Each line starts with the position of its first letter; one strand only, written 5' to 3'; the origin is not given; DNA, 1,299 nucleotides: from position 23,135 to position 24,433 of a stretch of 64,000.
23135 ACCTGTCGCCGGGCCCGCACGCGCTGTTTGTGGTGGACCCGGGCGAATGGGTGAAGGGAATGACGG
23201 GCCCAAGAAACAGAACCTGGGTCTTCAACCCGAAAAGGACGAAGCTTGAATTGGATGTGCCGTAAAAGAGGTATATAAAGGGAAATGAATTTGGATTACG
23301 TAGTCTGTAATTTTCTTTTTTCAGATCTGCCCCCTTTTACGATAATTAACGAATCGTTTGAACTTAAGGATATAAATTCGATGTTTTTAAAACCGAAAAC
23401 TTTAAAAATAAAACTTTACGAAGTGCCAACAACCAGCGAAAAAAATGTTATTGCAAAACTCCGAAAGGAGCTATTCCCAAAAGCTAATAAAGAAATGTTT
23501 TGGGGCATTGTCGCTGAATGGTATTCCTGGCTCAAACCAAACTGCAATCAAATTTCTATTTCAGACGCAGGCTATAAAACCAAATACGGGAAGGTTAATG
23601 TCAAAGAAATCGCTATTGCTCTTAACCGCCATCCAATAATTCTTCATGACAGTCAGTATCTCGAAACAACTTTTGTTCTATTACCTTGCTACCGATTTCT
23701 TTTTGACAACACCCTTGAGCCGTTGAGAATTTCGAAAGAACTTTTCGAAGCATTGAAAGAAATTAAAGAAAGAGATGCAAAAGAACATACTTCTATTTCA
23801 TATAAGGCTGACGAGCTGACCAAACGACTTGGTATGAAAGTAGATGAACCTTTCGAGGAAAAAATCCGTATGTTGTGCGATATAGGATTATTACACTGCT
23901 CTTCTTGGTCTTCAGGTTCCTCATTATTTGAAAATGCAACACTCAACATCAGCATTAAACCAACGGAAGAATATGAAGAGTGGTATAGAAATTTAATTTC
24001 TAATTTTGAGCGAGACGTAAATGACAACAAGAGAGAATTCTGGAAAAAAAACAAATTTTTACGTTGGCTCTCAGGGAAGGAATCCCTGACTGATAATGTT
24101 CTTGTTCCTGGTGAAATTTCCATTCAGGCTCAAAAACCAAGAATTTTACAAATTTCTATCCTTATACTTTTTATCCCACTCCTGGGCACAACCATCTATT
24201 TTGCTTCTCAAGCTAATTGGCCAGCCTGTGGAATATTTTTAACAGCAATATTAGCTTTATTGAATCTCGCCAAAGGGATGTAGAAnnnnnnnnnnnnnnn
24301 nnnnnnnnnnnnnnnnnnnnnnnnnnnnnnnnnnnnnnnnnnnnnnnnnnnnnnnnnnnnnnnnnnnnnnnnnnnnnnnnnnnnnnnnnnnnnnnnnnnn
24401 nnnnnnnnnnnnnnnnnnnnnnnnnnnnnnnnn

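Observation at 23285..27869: Low-GC four-gene cassette (membrane-anchored unknown protein, NERD nuclease-like, HEPN-like, YdbT-like triple bPH membrane protein): candidate undescribed defence/abortive-infection system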

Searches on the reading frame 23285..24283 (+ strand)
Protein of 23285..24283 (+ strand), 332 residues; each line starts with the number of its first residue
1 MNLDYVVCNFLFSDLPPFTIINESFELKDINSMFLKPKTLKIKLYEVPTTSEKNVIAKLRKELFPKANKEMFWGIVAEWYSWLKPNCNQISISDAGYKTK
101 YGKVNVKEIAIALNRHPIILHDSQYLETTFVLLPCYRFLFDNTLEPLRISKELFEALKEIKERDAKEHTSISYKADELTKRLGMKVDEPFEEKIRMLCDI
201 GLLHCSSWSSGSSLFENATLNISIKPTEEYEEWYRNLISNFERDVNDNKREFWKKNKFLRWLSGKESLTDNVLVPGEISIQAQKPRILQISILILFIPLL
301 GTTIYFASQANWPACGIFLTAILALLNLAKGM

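Call 3: search_protein_families(library=pfam, proteins=[window:23285-24283:+], max_evalue=0.1)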
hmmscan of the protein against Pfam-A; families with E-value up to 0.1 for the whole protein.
window:23285-24283:+ (332 aa): 0 families

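Call 4: search_protein_families(library=padloc, proteins=[window:23285-24283:+], max_evalue=0.1)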
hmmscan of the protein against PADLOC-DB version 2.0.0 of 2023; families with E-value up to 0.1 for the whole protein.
window:23285-24283:+ (332 aa): 0 families

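Call 5: search_protein_families(library=ncbifam, proteins=[window:23285-24283:+], max_evalue=1)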
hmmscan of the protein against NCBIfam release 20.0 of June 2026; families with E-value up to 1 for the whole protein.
window:23285-24283:+ (332 aa): 0 families

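Call 6: search_protein_families(library=phrogs, proteins=[window:23285-24283:+], max_evalue=1)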
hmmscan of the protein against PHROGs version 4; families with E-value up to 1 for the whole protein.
window:23285-24283:+ (332 aa): 0 families

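Call 20: find_homologous_proteins(query=window:23285-24283:+)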
Query window:23285-24283:+ (332 aa): 1 proteins with E <= 0.001 among 1979 candidates.
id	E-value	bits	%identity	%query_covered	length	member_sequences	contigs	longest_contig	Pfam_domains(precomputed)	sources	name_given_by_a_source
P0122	6.7e-221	750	100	100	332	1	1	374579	-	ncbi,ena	-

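Call 30: find_encoding_contigs(protein=P0122, flank=2000, max_places=4)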
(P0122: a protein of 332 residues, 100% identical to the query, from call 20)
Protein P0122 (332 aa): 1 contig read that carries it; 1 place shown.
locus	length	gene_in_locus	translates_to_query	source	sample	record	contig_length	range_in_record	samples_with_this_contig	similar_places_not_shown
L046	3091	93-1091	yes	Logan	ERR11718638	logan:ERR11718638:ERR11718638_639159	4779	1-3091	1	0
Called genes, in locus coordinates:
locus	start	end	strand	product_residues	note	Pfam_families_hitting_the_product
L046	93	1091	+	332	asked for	-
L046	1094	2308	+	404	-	-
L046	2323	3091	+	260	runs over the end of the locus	PF05168:HEPN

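Call 55: search_protein_families(library=pfam, proteins=[window:23285-24139:+], max_evalue=10)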
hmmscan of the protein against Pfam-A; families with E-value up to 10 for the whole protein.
seq(285 aa): 0 families

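Call 71: predict_structure(protein=window:23285-24280:+)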
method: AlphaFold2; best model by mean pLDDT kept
length: 332 residues; sequences in the alignment: 1
mean_pLDDT: 44.6   pTM: 0.28
mean pLDDT of the five models: 44.6, 43.2, 41.1, 40.0, 31.2
residues with pLDDT >= 90: 14; 70-90: 27; 50-70: 56; < 50: 235
segments of 3 or more residues with pLDDT < 50: 1-148, 167-170, 199-231, 236-238, 240-284
pLDDT, mean of each block of 10 residues (from residue 1): 27 30 27 27 31 35 34 37 33 29 34 34 29 33 43 61 54 58 58 51 40 36 45 48 40 35 36 23 51 82 91 91 84 63
secondary structure, 60 per line:
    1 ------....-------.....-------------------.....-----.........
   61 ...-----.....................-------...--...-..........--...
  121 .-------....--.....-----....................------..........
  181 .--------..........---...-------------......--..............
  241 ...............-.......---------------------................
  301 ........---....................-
elements in order: E7-10 E18-22 E42-46 H52-63 H69-89 E97-99 E102-104 H106-115 E118-121 E129-132 H135-139 H145-164 E171-174 H175-181 H190-199 E203-205 E219-224 H227-255 H257-263 H285-308 H312-331

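Call 82: search_dna_similar(query=window:23285-24280:+, collection=plasmids, mode=protein, max_evalue=0.01)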
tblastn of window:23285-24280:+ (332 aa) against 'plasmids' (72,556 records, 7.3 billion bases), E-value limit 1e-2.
No match.
